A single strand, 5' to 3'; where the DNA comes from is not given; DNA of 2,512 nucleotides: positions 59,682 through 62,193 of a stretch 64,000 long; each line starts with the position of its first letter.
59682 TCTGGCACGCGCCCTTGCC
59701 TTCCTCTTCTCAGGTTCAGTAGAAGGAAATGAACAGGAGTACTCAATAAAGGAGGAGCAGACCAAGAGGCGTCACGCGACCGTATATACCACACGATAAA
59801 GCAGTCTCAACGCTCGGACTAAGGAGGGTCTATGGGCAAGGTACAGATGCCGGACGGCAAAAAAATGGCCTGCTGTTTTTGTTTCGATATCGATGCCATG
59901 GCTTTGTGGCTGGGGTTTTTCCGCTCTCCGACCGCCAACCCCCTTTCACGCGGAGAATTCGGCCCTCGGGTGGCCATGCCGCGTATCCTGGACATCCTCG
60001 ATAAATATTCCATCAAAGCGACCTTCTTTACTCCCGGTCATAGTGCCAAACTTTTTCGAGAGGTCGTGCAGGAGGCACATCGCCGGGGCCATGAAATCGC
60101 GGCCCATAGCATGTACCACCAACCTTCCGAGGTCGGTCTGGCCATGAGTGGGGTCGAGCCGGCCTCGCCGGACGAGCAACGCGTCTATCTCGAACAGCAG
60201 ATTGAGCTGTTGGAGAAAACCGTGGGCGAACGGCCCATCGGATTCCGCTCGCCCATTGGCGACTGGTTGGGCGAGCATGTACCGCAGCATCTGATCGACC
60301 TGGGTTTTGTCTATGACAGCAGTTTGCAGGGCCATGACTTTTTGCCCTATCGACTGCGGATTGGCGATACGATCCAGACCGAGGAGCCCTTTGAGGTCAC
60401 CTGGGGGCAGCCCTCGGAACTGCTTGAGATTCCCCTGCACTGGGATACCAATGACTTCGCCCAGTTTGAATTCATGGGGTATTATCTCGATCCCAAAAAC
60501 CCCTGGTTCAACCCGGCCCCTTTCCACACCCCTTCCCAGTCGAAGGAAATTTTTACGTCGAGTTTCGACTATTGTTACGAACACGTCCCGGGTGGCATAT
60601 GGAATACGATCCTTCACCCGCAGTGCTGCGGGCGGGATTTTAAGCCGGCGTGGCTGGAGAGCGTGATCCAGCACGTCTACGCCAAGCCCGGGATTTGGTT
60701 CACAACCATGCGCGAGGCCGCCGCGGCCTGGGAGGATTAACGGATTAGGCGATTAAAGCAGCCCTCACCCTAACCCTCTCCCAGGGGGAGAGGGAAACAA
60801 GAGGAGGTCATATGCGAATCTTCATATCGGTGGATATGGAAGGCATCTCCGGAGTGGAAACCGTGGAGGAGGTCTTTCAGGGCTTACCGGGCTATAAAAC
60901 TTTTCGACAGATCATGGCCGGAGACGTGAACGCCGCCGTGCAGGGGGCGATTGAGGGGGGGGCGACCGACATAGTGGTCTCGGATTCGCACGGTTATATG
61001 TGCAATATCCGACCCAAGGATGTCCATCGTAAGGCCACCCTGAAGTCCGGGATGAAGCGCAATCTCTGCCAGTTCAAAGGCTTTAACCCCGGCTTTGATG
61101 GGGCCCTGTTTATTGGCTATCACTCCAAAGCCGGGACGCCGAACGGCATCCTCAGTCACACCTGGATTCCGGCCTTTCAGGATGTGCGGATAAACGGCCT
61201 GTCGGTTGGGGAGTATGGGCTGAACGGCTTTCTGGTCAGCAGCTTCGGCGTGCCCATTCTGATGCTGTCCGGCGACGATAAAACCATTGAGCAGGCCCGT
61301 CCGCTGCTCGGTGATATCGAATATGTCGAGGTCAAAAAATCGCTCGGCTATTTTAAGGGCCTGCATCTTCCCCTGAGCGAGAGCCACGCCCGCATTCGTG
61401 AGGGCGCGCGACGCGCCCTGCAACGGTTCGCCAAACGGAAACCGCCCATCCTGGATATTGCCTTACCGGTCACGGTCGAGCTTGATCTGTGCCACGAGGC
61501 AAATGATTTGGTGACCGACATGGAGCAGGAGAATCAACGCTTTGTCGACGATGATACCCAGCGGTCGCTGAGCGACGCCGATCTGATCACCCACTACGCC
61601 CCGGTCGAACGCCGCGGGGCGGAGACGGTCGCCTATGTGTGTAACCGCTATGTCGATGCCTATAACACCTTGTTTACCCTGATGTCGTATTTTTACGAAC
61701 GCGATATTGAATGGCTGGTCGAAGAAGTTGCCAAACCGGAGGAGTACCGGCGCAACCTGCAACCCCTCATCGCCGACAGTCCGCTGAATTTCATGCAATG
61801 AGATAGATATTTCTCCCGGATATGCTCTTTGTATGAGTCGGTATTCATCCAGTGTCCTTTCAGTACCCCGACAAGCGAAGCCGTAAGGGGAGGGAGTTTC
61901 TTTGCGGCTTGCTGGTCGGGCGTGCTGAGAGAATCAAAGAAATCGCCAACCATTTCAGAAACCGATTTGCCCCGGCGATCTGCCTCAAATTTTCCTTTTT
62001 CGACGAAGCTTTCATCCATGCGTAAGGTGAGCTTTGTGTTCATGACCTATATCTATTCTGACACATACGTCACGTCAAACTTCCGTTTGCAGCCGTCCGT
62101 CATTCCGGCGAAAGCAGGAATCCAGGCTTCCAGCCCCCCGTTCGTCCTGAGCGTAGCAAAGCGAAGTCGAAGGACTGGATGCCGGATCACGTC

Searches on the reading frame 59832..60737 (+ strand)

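Call 8: search_protein_families(library=pfam, proteins=[window:59832-60737:+])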
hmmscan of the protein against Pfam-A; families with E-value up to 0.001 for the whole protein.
window:59832-60737:+ (302 aa): 1 family
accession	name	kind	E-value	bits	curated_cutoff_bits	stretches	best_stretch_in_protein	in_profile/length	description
PF01522.26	Polysacc_deac_1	-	2.5e-17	63.4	23.1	1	44-148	16-111/124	Polysaccharide deacetylase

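Call 9: search_protein_families(library=ncbifam, proteins=[window:59832-60737:+])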
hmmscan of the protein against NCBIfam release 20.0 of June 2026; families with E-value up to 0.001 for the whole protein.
window:59832-60737:+ (302 aa): 9 families
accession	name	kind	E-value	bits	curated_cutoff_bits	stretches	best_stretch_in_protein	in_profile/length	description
TIGR03006.1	pepcterm_polyde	equivalog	2.4e-12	46.5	276.2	1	50-170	37-150/272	XrtA system polysaccharide deacetylase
TIGR02764.1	spore_ybaN_pdaB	equivalog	1.9e-10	40.8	237.4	1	49-145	21-108/191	polysaccharide deacetylase family sporulation protein PdaB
TIGR04243.1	nodulat_NodB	equivalog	2.8e-09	36.7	240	1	47-98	15-66/197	chitooligosaccharide deacetylase NodB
TIGR03212.1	uraD_N-term-dom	equivalog_domain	8.3e-09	34.9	424.6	1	39-301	69-292/297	allantoinase PuuE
TIGR02873.1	spore_ylxY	hypoth_equivalog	1.4e-08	34.3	391.5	1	49-146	100-188/268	probable sporulation protein, polysaccharide deacetylase family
NF045821.1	PgAcgDacpgdA1_Bac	equivalog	2.7e-08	33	400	1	48-144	102-189/282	peptidoglycan-N-acetylglucosamine deacetylase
NF045822.1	PgAcgDacpgdA2_Bac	equivalog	3e-07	30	400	1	45-100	80-135/274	peptidoglycan-N-acetylglucosamine deacetylase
TIGR02884.1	spore_pdaA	equivalog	3.4e-06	26.9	298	1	50-97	53-100/224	delta-lactam-biosynthetic de-N-acetylase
NF045820.1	PgAcgDacpgdA_Strep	equivalog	3.9e-06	26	800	1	48-96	282-330/463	peptidoglycan-N-acetylglucosamine deacetylase PgdA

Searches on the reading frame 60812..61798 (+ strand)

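Call 8: search_protein_families(library=pfam, proteins=[window:60812-61798:+])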
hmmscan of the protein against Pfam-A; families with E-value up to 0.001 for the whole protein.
window:60812-61798:+ (329 aa): 1 family
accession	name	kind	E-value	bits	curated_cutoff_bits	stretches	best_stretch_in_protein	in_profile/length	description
PF04951.18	Peptidase_M55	-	1e-75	255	25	1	1-230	1-229/264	D-aminopeptidase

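Call 9: search_protein_families(library=ncbifam, proteins=[window:60812-61798:+])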
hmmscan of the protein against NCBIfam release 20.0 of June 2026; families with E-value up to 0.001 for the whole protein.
window:60812-61798:+ (329 aa): 1 family
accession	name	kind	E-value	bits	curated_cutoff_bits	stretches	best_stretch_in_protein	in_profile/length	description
NF058634.1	AmiPeptDppABac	equivalog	3.3e-48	164.4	430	1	1-211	1-210/274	D-aminopeptidase DppA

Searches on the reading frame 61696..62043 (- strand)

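Call 62: search_protein_families(library=pfam, proteins=[window:61696-62043:-])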
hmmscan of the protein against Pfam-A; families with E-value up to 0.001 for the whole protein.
window:61696-62043:- (116 aa): 1 family
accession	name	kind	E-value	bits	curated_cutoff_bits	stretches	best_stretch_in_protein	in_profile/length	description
PF19891.5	DUF6364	-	1.4e-17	64.4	27.3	1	1-79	1-70/70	Family of unknown function (DUF6364)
